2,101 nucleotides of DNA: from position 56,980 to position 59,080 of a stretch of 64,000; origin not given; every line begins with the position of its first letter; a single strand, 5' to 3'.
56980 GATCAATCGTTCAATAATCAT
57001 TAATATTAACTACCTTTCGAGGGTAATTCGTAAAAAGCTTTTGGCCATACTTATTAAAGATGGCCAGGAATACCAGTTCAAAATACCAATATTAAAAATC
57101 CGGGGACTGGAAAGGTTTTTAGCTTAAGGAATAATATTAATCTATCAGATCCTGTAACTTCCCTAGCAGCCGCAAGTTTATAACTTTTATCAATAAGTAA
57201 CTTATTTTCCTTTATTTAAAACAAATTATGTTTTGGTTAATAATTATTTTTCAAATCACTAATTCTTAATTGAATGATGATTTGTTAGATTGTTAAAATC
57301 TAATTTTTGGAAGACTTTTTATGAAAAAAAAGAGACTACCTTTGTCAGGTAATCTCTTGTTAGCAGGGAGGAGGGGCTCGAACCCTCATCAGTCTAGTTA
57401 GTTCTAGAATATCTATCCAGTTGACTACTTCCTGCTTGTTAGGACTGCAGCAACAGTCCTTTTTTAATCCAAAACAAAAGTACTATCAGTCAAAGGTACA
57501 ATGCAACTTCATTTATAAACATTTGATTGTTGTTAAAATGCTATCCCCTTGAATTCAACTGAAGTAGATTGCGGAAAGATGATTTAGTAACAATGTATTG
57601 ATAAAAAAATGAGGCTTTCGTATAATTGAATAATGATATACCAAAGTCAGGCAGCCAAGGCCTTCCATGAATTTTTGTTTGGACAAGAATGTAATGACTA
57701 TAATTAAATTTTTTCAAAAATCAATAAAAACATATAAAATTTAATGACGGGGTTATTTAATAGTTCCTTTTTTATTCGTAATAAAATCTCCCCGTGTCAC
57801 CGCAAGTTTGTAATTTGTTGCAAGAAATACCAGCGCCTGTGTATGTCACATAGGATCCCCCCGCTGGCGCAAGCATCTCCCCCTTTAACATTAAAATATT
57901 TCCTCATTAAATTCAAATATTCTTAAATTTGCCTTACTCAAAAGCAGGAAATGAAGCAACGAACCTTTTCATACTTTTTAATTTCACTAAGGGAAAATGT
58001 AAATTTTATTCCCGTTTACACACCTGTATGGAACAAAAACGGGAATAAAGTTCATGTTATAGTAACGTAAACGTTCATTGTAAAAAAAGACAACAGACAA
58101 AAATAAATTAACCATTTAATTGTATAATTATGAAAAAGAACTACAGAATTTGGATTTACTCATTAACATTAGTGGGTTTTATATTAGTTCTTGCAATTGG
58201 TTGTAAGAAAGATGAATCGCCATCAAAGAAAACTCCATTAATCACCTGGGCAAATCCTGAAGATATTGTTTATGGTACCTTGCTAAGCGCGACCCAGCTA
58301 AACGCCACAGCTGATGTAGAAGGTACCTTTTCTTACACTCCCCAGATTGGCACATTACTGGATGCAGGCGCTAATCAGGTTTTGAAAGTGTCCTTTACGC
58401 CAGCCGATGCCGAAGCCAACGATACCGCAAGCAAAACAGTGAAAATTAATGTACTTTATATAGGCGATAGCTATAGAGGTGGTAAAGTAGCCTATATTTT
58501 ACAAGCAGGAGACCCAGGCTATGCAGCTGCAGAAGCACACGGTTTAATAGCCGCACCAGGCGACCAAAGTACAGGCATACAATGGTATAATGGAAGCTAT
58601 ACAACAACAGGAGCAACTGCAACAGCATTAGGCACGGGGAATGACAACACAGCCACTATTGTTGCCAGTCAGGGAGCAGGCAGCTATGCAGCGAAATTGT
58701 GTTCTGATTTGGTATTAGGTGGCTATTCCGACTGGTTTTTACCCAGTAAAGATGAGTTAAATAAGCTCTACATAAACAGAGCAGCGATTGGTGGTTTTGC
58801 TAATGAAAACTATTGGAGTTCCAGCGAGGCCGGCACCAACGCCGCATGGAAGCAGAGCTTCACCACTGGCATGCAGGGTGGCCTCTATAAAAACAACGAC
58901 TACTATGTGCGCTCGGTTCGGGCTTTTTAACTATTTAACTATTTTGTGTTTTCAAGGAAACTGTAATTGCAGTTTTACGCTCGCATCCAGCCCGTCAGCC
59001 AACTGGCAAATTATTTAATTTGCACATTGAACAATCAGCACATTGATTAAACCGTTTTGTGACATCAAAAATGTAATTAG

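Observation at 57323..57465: tRNA-like gene with an 8-bp acceptor helix, a 6-nt CUA-containing anticodon loop and its own strong terminator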

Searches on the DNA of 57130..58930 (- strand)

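Call 4: search_rna_families(source=window, start=57250, end=57550, threshold=evalue, max_evalue=10, show_alignments=5)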
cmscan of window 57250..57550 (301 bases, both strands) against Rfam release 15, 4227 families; matches with E-value up to 10: 11.
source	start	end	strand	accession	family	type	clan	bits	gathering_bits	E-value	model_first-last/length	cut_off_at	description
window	57288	57357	-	RF02064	STnc370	Gene; sRNA;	-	21.5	54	1.5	1-71/71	no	Enterobacterial sRNA STnc370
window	57268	57305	+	RF00187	SNORD102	Gene; snRNA; snoRNA; CD-box;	-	18.7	47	2.1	1-72/72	no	Small nucleolar RNA SNORD102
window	57314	57365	-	RF02433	SpF36_sRNA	Gene; sRNA;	-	18.1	48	5.9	1-51/51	no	Streptococcus sRNA SpF36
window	57290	57437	-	RF00092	SNORA63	Gene; snRNA; snoRNA; HACA-box;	-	17.5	90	1.4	1-130/130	no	Small nucleolar RNA SNORA63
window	57270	57308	+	RF00088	SNORD30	Gene; snRNA; snoRNA; CD-box;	CL00052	16.7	40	6.7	1-70/70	no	Small nucleolar RNA SNORD30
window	57428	57482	-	RF01625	ceN28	Gene; snRNA; snoRNA; CD-box;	-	16.3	70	0.77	1-88/88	no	Caenorhabditis snoRNA ceN28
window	57250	57372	+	RF00125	IS128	Gene; sRNA;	-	15.1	80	0.79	82-209/209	5'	IS128 RNA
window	57363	57466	+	RF04179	BTnc049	Gene; sRNA;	-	13.6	81.9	9.2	1-111/111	no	Bacteroides sRNA BTnc049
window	57270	57302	+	RF00276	SNORD52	Gene; snRNA; snoRNA; CD-box;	CL00063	13.5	45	3.5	1-67/67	no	Small nucleolar RNA SNORD52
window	57371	57387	+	RF04351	Plastid-psbl-rps4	Cis-reg;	-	13.3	68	4.7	9-25/53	no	Plastid-psbl-rps4 3UTR RNA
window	57302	57337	+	RF01844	SmY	Gene; snRNA; splicing;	-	10.6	39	7.1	47-79/80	no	SmY spliceosomal RNA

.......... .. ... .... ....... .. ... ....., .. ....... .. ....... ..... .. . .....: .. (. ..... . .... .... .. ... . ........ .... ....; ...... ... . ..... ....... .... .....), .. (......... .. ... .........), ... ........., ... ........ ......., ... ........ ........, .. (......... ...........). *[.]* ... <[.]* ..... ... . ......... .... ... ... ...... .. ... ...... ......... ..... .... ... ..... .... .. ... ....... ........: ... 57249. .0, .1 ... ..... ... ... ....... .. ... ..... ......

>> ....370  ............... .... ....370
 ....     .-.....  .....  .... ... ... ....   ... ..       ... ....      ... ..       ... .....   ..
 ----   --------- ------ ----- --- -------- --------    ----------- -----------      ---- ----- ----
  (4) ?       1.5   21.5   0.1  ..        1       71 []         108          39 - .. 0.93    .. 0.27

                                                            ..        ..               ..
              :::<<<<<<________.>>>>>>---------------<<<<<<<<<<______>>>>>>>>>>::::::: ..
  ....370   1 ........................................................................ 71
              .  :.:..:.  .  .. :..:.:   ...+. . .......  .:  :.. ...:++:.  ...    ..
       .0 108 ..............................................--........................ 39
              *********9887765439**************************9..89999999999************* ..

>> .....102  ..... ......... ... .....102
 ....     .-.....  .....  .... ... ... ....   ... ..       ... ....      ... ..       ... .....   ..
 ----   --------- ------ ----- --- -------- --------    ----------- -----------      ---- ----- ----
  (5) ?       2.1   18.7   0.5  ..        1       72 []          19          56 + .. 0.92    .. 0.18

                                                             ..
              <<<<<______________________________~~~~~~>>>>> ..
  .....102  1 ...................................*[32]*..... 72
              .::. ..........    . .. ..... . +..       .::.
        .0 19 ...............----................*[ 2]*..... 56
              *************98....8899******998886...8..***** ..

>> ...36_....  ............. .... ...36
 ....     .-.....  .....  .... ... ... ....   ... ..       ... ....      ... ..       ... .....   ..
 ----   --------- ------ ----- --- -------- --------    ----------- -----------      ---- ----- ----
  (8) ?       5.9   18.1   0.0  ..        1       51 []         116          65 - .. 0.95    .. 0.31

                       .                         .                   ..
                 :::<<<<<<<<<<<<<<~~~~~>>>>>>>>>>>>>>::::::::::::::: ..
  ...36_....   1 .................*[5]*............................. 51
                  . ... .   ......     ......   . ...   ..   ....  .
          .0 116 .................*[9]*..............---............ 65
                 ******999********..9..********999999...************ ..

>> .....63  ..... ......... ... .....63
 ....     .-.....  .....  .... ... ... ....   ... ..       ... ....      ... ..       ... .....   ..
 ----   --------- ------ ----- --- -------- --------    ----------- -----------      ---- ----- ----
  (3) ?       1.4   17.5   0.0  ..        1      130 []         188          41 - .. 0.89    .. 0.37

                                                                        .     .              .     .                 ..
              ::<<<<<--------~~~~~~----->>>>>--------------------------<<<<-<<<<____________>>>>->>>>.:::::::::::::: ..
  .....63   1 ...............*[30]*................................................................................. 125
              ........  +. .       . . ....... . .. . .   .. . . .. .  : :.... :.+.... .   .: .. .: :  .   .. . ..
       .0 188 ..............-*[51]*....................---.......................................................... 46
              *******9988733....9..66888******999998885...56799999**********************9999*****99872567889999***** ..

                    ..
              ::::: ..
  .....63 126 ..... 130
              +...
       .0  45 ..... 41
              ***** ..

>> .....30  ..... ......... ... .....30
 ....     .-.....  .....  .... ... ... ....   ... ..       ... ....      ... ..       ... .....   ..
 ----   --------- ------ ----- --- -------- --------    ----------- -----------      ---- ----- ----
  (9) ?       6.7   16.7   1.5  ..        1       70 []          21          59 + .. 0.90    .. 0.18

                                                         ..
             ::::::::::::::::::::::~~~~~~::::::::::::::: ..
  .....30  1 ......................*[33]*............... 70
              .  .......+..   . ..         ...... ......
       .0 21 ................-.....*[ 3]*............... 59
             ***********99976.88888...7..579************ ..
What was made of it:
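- There is no Rfam hit (call 4).
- Tried and rejected: Rfam at E<=10 gave only chance-level hits to unrelated families, including a 13.6-bit plus-strand hit to Bacteroides BTnc049 that I judged to be noise (call 4).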

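Call 15: search_dna_similar(query=window:57300-57500:-, collection=phages, mode=distant, max_evalue=1)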
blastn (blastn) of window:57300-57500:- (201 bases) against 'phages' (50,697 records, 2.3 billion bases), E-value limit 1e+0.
Records with a match: 3; places in all: 3; records where one place covers at least 80% of the query: 0.
Best place of each record, by identity: 95-99% 1; 90-95% 2.
By first word of the organism name: Mycobacterium 2; Bacillus 1.
By host as written in the record: Mycobacterium smegmatis mc2 155 2; Bacillus cereus 1.
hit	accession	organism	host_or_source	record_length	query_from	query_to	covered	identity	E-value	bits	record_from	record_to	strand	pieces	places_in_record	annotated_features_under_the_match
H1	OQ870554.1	Bacillus phage PSYJ-YH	Bacillus cereus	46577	149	176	14%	96.4%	5e-2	44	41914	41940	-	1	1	none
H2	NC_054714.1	Mycobacterium phage Phabba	Mycobacterium smegmatis mc2 155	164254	113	138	13%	92.3%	6e-1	39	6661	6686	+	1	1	none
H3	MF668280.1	Mycobacterium phage Phabba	Mycobacterium smegmatis mc2 155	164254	113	138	13%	92.3%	6e-1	39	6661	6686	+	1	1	none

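Call 34: search_rna_families(source=window, start=57550, end=58200, threshold=evalue, max_evalue=1, show_alignments=2)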
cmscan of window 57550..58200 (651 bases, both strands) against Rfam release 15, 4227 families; matches with E-value up to 1: 0.
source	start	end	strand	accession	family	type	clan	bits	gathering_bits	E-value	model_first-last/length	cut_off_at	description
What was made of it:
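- Tried and rejected: It was checked as a possible riboswitch and gave no Rfam hit at E<=1 (call 34).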

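Call 42: search_dna_similar(query=window:57130-58130:-, collection=plasmids, mode=distant, max_evalue=0.1)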
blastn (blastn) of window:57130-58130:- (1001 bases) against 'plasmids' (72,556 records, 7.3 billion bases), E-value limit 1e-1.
Records with a match: 2; places in all: 2; records where one place covers at least 80% of the query: 0.
Best place of each record, by identity: 80-90% 2.
By first word of the organism name: Clostridioides 1; Alkaliphilus 1.
By predicted mobility (MOB-suite, as given by PLSDB): non-mobilizable 2.
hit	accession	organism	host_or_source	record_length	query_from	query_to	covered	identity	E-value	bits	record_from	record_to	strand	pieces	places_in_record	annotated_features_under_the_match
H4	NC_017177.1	Clostridioides difficile BI1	Homo sapiens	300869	384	431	5%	83.3%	2e-2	49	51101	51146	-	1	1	hypothetical protein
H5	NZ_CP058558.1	Alkaliphilus sp. B6464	-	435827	801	837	4%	89.2%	8e-2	46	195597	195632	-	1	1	hypothetical protein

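Call 43: search_dna_similar(query=window:57130-58130:-, collection=phages, mode=distant, max_evalue=0.1)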
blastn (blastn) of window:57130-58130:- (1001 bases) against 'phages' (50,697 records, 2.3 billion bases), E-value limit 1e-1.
Records with a match: 2; places in all: 2; records where one place covers at least 80% of the query: 0.
Best place of each record, by identity: >=99% 1; 90-95% 1.
By first word of the organism name: Bacteriophage 2.
By host as written in the record: - 2.
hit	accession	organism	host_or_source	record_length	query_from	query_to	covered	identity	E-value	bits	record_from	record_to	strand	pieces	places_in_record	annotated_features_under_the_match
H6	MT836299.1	Bacteriophage sp.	human fecal samples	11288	898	926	3%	93.1%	9e-2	45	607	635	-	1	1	record has no annotation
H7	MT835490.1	Bacteriophage sp.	human fecal samples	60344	392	415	2%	100.0%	9e-2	45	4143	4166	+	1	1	record has no annotation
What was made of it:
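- None in phage or plasmid records (calls 15, 42, 43).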

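Call 71: build_rna_model(alignment_id=A3, structure=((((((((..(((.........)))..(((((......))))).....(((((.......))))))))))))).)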
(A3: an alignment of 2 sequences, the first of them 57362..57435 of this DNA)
Model R1 built from alignment A3 (2 sequences, 74 columns); structure: as given.
model positions 74; base pairs 21; branch points 2; effective number of sequences 1.09; information 0.763 bits per position. Calibrated on 0.2 Mb of random sequence (short: E-values are rough).
structure used (alignment columns):
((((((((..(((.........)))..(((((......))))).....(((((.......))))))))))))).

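Call 72: search_with_rna_model(model_id=R1, sources=[window, L001, L002, L003, L004, L005, L006, L007, L008, L009, L010, L011, L012, L013, L014, L015, L016, L017, L018, L019], max_evalue=10, show_alignments=3)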
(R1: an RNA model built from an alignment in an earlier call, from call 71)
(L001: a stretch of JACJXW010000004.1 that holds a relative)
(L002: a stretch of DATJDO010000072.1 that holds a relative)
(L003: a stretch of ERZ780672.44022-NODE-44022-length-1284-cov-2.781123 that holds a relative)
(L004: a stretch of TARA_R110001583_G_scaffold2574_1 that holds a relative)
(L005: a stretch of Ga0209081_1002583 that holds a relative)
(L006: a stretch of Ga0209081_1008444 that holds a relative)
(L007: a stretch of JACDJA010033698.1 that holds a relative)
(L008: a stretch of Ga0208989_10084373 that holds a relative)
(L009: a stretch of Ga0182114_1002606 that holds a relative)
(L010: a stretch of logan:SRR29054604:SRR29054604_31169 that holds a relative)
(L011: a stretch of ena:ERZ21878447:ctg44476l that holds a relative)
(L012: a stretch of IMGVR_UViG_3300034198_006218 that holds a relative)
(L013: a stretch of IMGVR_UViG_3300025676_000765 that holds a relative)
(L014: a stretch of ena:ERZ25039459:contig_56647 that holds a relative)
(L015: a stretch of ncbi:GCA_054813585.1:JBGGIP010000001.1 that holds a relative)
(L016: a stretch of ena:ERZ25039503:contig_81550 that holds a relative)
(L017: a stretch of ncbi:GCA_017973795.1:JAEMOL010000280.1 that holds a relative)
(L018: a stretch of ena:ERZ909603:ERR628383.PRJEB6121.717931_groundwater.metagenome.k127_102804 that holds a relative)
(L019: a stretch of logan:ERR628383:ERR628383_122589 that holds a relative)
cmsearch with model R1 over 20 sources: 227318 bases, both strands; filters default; matches with E-value up to 10: 4.
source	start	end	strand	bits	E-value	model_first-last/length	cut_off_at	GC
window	57362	57435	-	108.9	5.1e-30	1-74/74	no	0.49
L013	764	815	-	17.3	0.034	1-74/74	no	0.37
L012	706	759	+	15.6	0.11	1-74/74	no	0.41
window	49577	49655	-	10.7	3.5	1-74/74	no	0.37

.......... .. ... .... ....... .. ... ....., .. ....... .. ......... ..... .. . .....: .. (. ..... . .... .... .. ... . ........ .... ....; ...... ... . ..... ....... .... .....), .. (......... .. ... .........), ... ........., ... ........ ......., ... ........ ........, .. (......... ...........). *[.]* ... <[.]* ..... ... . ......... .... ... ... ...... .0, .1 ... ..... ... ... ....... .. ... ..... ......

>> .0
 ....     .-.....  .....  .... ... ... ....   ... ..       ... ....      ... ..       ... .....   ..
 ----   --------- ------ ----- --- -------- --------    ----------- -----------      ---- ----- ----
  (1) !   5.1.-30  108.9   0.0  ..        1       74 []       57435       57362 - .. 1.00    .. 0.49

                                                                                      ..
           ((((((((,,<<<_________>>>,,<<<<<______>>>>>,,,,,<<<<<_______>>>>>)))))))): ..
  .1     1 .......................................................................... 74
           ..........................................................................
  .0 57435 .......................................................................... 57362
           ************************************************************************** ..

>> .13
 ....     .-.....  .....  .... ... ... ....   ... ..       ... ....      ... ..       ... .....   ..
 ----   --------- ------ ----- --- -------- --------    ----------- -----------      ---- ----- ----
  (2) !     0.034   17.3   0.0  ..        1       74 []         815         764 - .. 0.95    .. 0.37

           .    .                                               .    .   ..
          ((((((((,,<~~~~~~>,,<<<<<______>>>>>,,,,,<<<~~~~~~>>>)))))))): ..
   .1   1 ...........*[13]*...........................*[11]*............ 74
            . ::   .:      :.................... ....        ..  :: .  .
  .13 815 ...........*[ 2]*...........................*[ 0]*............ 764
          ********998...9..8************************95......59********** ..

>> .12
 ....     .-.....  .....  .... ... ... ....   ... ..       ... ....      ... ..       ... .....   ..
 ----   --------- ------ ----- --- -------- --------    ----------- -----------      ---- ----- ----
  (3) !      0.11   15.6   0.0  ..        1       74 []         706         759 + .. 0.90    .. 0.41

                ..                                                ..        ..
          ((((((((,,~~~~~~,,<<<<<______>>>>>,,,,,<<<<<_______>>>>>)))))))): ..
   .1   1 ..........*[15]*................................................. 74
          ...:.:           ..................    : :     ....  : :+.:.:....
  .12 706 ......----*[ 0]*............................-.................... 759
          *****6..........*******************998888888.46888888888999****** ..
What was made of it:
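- A covariance model built from the element finds only itself in all fetched loci (call 72).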

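Call 76: search_rna_families(sources=[L014, L015, L016, L010], threshold=gathering)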
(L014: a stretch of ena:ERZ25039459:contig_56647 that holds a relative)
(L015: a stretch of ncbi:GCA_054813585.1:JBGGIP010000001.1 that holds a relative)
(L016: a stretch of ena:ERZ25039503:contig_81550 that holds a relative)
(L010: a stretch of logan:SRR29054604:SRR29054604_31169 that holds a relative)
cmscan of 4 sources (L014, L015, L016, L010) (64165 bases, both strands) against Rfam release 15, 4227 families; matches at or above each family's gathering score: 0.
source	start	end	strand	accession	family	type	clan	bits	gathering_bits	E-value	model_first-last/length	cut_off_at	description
